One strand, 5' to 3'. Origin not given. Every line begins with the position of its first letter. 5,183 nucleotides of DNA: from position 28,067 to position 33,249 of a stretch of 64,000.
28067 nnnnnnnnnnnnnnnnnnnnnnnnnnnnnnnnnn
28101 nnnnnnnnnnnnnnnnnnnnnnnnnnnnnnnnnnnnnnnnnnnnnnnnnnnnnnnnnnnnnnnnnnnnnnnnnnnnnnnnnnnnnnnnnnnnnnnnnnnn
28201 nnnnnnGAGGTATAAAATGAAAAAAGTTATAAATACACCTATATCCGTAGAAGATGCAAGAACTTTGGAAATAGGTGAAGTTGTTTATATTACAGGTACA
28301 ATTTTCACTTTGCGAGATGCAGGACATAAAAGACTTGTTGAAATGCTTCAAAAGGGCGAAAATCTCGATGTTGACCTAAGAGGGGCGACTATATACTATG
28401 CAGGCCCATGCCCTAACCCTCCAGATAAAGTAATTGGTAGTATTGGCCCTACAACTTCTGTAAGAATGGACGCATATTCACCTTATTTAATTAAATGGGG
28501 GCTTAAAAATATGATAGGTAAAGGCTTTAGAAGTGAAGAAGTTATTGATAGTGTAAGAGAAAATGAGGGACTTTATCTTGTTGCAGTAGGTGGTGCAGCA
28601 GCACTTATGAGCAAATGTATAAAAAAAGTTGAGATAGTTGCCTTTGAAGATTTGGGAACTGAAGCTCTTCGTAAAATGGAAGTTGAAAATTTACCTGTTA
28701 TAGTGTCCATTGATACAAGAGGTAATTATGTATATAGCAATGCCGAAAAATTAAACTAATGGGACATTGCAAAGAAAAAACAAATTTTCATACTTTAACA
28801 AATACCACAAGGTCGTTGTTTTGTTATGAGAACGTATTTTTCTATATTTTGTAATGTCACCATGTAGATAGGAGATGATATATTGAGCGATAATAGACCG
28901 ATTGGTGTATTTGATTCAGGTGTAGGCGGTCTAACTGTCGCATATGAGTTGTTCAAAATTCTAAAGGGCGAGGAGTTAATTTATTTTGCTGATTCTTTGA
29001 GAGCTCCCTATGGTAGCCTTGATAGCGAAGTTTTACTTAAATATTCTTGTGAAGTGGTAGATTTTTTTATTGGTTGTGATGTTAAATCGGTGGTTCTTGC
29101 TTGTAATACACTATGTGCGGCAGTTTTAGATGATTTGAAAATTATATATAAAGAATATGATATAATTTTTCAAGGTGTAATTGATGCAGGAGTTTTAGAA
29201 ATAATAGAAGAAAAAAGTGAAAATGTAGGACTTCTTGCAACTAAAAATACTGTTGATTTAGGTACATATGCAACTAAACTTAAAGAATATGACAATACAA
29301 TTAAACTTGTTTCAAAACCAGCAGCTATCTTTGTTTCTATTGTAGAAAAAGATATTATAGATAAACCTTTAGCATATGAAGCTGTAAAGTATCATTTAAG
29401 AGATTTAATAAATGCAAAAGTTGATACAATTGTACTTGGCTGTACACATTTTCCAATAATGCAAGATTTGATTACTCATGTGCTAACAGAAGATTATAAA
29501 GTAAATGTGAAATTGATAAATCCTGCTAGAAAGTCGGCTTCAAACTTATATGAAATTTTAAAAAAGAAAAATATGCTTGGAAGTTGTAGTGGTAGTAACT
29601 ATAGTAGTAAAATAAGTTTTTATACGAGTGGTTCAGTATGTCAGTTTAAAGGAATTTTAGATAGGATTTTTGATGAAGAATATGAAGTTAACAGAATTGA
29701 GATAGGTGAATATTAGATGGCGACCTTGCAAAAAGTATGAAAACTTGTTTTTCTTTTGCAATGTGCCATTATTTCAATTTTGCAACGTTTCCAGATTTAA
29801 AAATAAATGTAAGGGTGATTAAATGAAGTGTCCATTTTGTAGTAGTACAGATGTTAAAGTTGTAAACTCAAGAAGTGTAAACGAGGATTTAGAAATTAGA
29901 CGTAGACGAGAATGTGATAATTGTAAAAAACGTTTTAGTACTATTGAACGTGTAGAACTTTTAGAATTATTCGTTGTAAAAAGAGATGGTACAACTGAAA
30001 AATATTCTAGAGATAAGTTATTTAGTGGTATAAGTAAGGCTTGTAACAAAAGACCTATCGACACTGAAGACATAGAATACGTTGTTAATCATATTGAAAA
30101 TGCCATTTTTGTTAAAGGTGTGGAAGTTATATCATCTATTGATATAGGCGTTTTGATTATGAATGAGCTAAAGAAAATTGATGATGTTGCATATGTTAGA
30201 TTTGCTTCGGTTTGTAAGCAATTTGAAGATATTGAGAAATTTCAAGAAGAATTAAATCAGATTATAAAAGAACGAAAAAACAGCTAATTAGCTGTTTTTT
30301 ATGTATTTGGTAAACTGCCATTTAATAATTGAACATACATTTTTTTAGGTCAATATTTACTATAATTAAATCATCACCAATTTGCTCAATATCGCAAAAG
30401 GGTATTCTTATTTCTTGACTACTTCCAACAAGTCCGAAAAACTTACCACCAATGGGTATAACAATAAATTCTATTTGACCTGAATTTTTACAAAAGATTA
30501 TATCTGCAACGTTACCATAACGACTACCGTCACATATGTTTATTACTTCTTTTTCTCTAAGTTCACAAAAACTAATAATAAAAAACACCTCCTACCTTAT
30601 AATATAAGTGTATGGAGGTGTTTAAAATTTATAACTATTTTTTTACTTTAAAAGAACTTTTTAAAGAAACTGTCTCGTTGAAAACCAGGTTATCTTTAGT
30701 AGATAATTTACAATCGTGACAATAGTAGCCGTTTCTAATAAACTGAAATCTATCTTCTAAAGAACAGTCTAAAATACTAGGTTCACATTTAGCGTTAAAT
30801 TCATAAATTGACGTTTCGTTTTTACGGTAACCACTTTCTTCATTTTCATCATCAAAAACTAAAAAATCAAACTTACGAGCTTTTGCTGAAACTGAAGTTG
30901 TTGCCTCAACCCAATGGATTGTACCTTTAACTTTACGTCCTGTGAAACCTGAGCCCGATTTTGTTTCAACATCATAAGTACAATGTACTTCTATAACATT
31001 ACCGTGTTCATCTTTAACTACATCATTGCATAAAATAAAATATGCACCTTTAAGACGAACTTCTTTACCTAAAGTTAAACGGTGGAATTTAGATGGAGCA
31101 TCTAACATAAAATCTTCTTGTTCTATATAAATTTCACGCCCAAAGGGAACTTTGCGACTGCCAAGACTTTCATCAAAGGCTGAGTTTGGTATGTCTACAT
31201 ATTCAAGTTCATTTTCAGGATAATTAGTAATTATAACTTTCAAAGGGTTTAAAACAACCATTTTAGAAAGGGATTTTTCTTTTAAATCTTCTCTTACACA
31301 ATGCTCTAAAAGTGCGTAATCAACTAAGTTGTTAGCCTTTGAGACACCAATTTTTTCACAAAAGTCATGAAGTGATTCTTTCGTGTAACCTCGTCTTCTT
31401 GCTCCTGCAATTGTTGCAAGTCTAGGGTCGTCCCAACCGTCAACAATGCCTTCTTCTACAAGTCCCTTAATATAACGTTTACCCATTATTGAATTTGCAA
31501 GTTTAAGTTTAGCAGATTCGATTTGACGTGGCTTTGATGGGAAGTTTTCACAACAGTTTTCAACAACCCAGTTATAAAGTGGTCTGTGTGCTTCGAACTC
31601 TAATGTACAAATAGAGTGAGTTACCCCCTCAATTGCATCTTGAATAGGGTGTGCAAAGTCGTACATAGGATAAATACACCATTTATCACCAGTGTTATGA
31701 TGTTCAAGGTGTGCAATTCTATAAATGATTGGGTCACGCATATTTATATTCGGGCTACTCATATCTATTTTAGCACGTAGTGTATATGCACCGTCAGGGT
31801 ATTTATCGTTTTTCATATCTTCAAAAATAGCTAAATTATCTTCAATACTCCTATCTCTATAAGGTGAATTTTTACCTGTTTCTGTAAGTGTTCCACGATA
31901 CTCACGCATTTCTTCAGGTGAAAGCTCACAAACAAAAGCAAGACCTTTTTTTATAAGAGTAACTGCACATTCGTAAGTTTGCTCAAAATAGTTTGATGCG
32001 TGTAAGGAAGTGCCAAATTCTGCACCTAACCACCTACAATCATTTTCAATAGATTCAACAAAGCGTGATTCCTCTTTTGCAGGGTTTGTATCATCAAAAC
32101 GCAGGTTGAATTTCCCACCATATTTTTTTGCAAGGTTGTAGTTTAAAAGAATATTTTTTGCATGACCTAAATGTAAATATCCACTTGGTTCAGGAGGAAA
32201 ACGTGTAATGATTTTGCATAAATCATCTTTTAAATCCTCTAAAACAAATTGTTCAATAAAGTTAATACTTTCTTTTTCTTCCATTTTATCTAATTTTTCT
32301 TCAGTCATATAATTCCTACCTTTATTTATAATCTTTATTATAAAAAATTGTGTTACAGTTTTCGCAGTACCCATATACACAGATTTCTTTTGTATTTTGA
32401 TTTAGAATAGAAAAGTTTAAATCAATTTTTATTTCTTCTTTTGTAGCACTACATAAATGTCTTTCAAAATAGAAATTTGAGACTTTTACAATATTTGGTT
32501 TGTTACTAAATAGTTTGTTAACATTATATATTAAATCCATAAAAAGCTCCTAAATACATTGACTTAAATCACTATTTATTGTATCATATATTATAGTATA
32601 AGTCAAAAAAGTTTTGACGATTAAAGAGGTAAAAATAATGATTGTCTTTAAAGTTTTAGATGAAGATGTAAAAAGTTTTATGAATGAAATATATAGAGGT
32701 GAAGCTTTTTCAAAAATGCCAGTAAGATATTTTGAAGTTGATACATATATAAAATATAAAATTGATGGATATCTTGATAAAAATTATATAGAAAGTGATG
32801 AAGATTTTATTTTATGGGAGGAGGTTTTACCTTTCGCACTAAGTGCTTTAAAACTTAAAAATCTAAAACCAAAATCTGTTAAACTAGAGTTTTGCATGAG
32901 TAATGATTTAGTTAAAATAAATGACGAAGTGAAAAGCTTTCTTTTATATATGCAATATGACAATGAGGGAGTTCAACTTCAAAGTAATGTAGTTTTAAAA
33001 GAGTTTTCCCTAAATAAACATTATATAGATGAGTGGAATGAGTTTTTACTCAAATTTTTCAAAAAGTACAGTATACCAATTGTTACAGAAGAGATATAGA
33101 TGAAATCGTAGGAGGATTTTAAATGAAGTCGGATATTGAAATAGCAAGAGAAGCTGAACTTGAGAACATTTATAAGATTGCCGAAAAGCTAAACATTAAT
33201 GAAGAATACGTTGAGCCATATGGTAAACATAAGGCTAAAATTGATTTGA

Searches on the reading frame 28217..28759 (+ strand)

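Call 9: search_protein_families(library=pfam, proteins=[window:28217-28759:+])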
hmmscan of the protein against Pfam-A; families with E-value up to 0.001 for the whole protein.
window:28217-28759:+ (180 aa): 1 family
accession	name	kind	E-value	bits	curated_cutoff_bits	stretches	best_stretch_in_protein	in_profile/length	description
PF05683.17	Fumerase_C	-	7.1e-58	195.8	22.2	1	5-175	31-204/205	Fumarase C-terminus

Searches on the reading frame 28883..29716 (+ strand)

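Call 9: search_protein_families(library=pfam, proteins=[window:28883-29716:+])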
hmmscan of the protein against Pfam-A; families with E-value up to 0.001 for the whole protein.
window:28883-29716:+ (277 aa): 1 family
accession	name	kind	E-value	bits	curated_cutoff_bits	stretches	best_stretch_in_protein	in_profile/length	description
PF01177.27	Asp_Glu_race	-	4.3e-12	46.7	31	1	67-214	68-203/211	Asp/Glu/Hydantoin racemase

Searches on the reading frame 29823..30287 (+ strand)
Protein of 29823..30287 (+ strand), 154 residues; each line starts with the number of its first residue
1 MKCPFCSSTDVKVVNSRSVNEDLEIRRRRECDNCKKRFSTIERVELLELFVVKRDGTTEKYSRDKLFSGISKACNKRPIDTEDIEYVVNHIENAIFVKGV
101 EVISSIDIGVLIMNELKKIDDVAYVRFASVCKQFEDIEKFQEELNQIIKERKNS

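Call 9: search_protein_families(library=pfam, proteins=[window:29823-30287:+])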
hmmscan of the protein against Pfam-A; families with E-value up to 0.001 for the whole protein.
window:29823-30287:+ (154 aa): 2 families
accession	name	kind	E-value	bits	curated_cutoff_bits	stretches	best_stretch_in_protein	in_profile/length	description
PF03477.21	ATP-cone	-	1.7e-19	70.5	25.8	1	50-136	2-87/88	ATP cone domain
PF22811.2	Zn_ribbon_NrdR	-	7.7e-18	64.6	27.2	1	1-42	1-42/42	Transcriptional repressor NrdR-like, N-terminal domain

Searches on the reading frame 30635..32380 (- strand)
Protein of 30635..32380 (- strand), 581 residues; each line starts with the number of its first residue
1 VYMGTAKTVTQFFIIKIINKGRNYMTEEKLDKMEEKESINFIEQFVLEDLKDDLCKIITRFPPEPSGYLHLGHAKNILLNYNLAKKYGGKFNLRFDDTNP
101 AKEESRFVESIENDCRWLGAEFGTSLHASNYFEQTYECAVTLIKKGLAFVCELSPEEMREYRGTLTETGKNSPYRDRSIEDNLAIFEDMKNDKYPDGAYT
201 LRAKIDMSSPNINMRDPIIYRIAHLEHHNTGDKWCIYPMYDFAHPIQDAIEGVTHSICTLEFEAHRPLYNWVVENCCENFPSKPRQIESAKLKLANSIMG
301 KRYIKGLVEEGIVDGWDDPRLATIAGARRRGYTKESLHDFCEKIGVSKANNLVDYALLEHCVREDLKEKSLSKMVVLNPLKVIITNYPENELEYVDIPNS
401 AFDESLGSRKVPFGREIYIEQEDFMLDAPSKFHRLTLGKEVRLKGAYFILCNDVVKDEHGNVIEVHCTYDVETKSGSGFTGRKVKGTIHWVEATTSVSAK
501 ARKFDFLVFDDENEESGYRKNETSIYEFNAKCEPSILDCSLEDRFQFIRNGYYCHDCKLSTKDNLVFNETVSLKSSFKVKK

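Call 48: search_protein_families(library=pfam, proteins=[window:30635-32380:-], max_evalue=0.00001)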
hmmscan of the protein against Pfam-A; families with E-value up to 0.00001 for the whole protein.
window:30635-32380:- (581 aa): 3 families
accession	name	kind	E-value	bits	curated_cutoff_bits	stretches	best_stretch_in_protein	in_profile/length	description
PF00749.27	tRNA-synt_1c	-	6.1e-101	337.9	23.4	1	56-367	1-313/314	tRNA synthetases class I (E and Q), catalytic domain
PF03950.23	tRNA-synt_1c_C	-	7.3e-26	90.7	23.9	1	374-470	5-91/91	tRNA synthetases class I (E and Q), anti-codon binding domain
PF20974.2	tRNA-synt_1c_C2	-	1.2e-14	55.1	23.9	1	487-556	1-69/69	tRNA synthetases class I (E and Q), anti-codon binding domain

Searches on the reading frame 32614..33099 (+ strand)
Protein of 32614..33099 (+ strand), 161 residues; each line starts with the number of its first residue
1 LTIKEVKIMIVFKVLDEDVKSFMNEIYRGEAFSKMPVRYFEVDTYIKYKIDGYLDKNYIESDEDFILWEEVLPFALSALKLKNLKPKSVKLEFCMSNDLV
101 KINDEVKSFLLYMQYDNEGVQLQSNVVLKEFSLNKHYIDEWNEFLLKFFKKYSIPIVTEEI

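Call 49: search_protein_families(library=pfam, proteins=[window:32614-33099:+], max_evalue=0.00001)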
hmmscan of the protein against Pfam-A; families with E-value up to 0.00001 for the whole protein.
window:32614-33099:+ (161 aa): 1 family
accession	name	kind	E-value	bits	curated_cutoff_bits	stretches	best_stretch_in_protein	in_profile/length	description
PF18988.5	DUF5721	-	9.3e-15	55.1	25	1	29-155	5-147/149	Family of unknown function (DUF5721)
